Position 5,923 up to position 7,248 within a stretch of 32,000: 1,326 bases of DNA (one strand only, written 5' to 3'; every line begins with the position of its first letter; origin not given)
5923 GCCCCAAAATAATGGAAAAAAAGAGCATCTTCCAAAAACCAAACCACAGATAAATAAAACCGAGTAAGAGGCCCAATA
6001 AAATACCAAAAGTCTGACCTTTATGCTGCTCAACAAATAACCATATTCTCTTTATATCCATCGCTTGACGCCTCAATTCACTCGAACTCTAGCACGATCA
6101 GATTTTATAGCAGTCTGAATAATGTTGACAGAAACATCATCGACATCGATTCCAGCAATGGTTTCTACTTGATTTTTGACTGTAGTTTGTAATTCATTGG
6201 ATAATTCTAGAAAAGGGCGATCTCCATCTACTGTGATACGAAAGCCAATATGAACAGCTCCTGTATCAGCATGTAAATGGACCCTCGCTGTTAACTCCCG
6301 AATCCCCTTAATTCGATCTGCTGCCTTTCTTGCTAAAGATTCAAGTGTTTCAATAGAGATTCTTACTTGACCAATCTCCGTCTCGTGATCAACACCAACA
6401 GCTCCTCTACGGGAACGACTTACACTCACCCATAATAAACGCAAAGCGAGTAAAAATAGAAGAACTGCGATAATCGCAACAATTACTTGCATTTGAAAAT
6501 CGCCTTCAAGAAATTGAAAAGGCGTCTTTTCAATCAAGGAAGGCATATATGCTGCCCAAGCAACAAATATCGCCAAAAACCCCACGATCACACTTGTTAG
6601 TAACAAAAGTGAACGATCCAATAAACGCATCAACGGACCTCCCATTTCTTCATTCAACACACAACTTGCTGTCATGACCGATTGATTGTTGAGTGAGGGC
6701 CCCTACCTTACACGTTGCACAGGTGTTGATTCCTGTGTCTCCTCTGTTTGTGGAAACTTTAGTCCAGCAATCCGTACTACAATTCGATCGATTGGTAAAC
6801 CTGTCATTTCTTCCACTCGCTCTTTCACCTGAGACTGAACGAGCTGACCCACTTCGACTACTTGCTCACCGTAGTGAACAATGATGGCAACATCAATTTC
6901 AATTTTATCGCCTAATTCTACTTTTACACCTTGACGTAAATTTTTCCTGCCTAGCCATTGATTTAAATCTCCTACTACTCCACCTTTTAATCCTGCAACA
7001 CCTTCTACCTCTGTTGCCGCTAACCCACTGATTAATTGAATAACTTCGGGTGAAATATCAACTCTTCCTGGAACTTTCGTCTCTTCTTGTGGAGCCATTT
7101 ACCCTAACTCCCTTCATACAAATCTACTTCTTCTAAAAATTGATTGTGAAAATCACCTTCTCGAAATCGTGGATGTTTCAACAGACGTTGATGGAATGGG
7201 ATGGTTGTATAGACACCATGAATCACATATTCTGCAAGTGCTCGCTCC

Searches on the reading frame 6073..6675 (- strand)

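Call 82: search_protein_families(library=pfam, proteins=[window:6073-6675:-], max_evalue=0.00001)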
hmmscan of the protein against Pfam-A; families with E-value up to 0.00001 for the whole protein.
window:6073-6675:- (200 aa): 1 family
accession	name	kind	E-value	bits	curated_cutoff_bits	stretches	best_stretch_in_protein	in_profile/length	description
PF03780.18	Asp23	-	4.3e-07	30.8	28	0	114-185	33-104/108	Asp23 family, cell envelope-related function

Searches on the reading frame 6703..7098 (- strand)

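Call 82: search_protein_families(library=pfam, proteins=[window:6703-7098:-], max_evalue=0.00001)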
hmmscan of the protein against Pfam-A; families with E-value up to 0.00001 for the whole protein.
window:6703-7098:- (131 aa): 1 family
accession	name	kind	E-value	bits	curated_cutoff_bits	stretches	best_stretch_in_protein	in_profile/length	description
PF03780.18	Asp23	-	5.7e-29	101.1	28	1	11-113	3-107/108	Asp23 family, cell envelope-related function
